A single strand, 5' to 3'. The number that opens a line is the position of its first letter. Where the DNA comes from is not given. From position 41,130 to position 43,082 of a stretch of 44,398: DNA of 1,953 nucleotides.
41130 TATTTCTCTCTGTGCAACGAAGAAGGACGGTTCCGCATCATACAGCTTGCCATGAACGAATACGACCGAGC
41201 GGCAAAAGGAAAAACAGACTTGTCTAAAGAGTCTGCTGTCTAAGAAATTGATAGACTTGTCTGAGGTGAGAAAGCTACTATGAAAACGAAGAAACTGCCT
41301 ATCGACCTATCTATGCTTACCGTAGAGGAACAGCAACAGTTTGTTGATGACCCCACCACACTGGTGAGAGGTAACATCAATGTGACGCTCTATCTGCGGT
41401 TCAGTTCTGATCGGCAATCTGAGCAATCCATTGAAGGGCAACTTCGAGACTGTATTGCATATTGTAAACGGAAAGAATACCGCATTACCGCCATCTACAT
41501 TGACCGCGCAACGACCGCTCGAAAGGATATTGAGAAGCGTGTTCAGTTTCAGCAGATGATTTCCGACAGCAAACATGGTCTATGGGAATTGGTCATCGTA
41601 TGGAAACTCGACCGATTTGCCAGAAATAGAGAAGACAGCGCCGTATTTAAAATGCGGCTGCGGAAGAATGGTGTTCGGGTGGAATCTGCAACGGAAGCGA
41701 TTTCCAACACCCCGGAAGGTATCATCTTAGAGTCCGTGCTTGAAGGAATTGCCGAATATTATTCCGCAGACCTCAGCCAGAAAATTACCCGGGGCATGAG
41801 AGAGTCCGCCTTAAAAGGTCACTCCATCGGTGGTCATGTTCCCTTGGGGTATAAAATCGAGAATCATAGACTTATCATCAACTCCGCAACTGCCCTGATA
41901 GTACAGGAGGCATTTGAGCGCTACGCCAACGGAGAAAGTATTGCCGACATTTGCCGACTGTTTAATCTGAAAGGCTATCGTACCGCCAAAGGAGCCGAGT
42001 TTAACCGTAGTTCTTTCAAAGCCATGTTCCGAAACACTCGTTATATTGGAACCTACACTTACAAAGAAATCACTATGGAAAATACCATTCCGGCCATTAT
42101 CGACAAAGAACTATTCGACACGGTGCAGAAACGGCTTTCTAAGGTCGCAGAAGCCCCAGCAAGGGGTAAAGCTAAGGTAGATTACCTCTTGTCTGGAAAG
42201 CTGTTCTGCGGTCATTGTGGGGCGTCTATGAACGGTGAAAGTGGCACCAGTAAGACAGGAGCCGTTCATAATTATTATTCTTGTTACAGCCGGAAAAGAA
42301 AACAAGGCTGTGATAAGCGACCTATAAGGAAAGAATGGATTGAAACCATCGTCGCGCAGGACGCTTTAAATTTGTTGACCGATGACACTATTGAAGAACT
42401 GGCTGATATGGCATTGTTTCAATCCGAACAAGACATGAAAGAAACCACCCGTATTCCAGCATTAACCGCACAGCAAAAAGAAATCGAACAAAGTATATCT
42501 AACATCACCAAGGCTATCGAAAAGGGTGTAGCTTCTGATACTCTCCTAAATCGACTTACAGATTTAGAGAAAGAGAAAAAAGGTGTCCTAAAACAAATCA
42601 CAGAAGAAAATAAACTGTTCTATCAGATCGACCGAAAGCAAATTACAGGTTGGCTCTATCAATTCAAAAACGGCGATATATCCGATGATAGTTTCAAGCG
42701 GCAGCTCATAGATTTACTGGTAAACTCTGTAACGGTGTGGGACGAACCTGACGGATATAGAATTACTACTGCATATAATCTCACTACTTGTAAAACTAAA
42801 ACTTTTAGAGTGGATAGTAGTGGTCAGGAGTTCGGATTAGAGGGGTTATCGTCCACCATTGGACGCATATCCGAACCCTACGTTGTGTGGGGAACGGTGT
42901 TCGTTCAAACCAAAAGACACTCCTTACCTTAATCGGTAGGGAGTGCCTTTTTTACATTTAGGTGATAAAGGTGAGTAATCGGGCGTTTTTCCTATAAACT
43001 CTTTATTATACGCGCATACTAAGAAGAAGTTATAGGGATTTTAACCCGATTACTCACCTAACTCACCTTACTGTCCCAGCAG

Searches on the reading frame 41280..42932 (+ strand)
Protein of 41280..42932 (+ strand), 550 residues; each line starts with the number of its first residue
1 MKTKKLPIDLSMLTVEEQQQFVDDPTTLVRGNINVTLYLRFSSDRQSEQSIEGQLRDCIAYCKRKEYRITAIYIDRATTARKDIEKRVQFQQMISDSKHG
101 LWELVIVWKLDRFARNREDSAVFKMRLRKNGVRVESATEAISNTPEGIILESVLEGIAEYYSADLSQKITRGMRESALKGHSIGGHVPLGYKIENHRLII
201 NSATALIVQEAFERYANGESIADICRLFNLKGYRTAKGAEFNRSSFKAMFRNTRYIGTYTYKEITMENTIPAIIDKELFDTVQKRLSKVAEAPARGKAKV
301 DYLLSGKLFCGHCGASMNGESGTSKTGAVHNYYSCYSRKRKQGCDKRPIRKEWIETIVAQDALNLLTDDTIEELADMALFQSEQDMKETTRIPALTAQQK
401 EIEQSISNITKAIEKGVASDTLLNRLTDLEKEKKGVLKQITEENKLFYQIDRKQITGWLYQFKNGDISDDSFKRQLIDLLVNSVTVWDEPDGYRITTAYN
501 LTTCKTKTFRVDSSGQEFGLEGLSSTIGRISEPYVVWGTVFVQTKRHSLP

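Call 23: search_protein_families(library=pfam, proteins=[window:41280-42932:+], max_evalue=0.001)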
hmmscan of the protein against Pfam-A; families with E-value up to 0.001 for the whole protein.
window:41280-42932:+ (550 aa): 3 families
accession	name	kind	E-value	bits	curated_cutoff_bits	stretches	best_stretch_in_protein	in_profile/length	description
PF00239.26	Resolvase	-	1.6e-26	93.5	23.3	1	37-181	3-144/145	Resolvase, N terminal domain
PF07508.19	Recombinase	-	1.2e-19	70.9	21.1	1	204-288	3-101/102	Recombinase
PF13408.12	Zn_ribbon_recom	-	1.8e-14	54.3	25.3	1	303-361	1-56/58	Recombinase zinc beta ribbon domain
